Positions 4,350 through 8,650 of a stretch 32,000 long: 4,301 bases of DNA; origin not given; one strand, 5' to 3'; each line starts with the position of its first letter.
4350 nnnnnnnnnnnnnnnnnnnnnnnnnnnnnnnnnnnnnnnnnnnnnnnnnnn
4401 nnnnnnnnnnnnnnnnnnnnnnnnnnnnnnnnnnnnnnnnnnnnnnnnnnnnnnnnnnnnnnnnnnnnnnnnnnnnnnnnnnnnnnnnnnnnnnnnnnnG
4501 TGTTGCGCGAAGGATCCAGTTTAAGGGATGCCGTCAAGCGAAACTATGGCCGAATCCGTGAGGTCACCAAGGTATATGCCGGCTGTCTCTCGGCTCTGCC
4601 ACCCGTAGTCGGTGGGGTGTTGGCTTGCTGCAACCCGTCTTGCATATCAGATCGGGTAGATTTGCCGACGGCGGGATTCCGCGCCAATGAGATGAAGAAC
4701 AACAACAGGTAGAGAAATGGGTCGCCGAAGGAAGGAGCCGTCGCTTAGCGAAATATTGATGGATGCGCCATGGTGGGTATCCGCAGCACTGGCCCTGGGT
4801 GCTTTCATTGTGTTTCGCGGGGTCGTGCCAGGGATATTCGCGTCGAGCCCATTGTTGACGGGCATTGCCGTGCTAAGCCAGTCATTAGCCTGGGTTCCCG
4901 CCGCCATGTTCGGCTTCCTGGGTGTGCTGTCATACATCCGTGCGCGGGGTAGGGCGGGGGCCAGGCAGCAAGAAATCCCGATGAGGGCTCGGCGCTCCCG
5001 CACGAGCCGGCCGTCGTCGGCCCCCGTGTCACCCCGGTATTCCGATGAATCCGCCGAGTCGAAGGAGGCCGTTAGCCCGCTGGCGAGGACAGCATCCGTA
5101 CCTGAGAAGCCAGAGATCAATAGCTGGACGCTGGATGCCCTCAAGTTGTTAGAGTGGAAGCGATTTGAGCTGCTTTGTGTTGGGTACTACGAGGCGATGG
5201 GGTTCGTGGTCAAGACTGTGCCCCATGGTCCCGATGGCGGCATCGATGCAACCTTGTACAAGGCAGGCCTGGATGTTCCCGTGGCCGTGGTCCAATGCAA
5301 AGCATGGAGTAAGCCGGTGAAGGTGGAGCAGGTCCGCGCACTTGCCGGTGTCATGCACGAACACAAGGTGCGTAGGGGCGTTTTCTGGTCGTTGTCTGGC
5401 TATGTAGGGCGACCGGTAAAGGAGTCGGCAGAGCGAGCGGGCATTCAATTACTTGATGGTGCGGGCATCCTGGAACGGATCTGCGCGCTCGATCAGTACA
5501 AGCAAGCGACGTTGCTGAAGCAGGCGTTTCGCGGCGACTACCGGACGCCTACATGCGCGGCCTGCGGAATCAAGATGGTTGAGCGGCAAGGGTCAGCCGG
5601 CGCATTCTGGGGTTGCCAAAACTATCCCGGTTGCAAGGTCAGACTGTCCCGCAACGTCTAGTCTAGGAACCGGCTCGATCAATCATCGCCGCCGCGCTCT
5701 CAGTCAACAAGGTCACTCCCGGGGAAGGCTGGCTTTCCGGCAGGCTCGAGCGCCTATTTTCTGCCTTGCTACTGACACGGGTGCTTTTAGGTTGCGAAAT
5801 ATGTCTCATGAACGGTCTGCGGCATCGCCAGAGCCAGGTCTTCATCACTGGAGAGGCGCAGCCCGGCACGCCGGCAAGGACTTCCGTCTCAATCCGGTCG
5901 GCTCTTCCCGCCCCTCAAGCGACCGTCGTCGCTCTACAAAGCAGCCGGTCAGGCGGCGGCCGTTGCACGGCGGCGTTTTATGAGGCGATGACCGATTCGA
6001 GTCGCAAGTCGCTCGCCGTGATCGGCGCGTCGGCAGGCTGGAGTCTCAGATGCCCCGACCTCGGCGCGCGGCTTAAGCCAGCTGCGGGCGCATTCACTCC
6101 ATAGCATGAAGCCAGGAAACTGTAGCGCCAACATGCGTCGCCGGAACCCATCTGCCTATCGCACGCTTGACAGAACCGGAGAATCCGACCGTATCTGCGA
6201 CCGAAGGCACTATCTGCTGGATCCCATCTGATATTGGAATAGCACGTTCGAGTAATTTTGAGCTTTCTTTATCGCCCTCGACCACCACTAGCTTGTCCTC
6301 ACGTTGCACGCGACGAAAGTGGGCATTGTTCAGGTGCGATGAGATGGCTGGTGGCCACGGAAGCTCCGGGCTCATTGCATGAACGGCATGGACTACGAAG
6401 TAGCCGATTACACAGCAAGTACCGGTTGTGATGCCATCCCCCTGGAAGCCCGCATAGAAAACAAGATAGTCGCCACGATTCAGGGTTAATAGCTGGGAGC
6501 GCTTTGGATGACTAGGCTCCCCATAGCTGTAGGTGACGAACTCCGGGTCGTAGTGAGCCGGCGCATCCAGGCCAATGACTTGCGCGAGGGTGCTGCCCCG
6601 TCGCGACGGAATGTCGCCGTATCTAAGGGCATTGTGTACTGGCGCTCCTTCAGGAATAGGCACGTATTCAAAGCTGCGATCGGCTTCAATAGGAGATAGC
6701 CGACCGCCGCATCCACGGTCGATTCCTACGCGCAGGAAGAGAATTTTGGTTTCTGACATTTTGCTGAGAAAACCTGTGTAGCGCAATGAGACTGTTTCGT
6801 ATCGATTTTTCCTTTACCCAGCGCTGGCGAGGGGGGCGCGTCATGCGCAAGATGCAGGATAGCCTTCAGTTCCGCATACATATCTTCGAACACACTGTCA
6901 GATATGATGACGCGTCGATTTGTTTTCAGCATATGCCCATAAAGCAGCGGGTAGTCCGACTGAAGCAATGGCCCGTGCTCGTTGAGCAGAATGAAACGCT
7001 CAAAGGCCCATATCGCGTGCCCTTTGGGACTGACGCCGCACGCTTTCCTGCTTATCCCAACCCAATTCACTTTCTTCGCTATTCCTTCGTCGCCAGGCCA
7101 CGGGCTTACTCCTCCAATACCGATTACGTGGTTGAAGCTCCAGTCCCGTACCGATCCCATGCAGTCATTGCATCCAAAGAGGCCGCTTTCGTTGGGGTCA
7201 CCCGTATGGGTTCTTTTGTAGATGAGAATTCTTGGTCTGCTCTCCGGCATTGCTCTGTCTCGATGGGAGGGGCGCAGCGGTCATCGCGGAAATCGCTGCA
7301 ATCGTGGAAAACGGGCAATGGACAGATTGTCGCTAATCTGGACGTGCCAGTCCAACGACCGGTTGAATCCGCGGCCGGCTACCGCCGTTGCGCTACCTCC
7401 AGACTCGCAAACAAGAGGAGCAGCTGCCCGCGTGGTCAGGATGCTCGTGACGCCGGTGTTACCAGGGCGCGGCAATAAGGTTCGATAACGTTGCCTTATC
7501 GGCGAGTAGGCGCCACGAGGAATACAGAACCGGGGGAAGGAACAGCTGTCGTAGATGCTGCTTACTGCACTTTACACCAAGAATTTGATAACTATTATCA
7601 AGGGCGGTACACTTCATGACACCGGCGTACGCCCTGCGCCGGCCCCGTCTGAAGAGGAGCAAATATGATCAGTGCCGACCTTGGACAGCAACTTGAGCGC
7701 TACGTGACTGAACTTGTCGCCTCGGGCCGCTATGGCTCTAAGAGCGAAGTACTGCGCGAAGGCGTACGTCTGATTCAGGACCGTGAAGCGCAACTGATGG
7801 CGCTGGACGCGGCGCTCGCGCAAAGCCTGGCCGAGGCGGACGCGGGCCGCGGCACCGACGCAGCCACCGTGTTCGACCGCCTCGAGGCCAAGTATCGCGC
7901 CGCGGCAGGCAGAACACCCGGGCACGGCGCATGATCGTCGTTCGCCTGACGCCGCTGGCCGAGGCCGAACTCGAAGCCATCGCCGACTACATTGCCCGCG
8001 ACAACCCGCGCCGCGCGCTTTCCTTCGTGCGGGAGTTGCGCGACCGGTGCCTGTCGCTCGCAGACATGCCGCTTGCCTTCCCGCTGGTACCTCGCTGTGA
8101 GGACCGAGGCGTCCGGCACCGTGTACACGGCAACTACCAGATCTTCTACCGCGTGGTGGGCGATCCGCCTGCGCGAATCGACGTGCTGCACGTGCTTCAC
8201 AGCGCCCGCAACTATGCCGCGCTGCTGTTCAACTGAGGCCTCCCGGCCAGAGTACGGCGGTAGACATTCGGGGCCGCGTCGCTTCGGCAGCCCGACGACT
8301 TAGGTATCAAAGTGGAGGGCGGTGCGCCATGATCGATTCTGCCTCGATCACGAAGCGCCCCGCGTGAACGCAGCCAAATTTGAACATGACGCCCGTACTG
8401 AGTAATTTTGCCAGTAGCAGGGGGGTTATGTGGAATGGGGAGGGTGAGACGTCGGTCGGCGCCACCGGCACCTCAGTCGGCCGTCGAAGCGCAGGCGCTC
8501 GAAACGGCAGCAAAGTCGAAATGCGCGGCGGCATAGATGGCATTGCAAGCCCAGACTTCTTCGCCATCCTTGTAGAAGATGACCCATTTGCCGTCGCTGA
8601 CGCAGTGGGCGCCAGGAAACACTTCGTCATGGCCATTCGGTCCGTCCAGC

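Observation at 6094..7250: A/T-richer two-gene cassette of unknown function (174 aa plus 221 aa, overlapping) in a defence/TA-rich neighbourhood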

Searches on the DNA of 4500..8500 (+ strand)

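Call 46: search_dna_similar(query=window:4500-8500:+, collection=plasmids, mode=near, max_rows=10)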
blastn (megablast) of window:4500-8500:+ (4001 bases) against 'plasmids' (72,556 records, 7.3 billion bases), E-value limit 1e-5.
Records with a match: 9; places in all: 13; records where one place covers at least 80% of the query: 2.
Best place of each record, by identity: >=99% 2; 90-95% 2; 80-90% 5.
By first word of the organism name: Cupriavidus 9.
By predicted mobility (MOB-suite, as given by PLSDB): conjugative 5; non-mobilizable 3; mobilizable 1.
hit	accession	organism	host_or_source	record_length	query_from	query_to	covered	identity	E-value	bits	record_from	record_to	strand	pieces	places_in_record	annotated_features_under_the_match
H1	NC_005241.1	Cupriavidus necator H16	-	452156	1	4001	100%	100.0%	0e+0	7389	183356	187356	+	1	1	restriction endonuclease | hypothetical protein (x2) | type II toxin-antitoxin system RelE/ParE family toxin | type II toxin-antitoxin system ParD family antitoxin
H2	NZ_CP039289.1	Cupriavidus necator H16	single cell,sludge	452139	1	4001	100%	100.0%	0e+0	7389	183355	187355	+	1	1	restriction endonuclease | hypothetical protein (x2) | type II toxin-antitoxin system RelE/ParE family toxin | type II toxin-antitoxin system ParD family antitoxin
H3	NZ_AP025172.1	Cupriavidus sp. P-10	-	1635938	1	1416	35%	87.5%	0e+0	1583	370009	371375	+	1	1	none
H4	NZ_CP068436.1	Cupriavidus necator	heavy metal containmented soil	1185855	1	1415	35%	86.6%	0e+0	1533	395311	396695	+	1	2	none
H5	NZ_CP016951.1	Cupriavidus taiwanensis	Mimosa,single cell,nodules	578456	2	1279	32%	85.1%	0e+0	1280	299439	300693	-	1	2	restriction endonuclease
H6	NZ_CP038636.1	Cupriavidus oxalaticus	whole organism,sewage sludge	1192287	1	1041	24%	88.2%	0e+0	1159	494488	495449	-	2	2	none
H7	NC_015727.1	Cupriavidus necator N-1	soil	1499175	3083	3898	19%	91.9%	0e+0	1076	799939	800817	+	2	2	record has no annotation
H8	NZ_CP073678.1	Cupriavidus sp. KK10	Isolate,A bacterial consortium from ...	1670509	3083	3896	19%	91.6%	0e+0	1062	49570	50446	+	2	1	none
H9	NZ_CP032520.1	Cupriavidus oxalaticus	cell culture,activated sludge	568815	2930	3005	2%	87.0%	4e-13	86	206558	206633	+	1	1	none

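Call 76: get_annotated_region(hit=H2, flank=0)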
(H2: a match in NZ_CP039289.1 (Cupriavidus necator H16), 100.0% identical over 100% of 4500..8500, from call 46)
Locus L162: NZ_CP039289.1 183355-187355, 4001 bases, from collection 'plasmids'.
description: Cupriavidus necator H16 plasmid pHG1, complete sequence
organism: Cupriavidus necator H16 (NCBI taxid 381666)
taxonomy: Bacteria; Pseudomonadota; Betaproteobacteria; Burkholderiales; Burkholderiaceae; Cupriavidus; Cupriavidus necator; Cupriavidus necator H16
host: -; source: single cell,sludge; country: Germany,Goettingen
typing (MOB-suite, as given by PLSDB): conjugative; replicon rep_cluster_120; relaxase MOBH,MOBP; mating-pair formation MPF_T
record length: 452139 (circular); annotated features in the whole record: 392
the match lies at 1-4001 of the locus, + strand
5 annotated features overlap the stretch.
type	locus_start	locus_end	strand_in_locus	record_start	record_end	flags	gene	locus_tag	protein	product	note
CDS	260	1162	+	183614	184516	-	-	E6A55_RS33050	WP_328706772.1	restriction endonuclease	GO:0009307 - DNA restriction-modification system [Evidence IEA]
CDS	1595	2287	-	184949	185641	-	-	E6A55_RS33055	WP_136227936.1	hypothetical protein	-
CDS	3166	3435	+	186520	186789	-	-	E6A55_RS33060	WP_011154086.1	type II toxin-antitoxin system ParD family antitoxin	GO:0051983 - regulation of chromosome segregation [Evidence IEA]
CDS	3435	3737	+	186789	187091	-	-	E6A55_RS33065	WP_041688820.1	type II toxin-antitoxin system RelE/ParE family toxin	GO:0030541 - plasmid partitioning [Evidence IEA]; GO:0051290 - protein heterotetramerization [Evidence IEA]; GO:0009432 ...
CDS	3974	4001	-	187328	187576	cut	-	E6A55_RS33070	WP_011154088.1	hypothetical protein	-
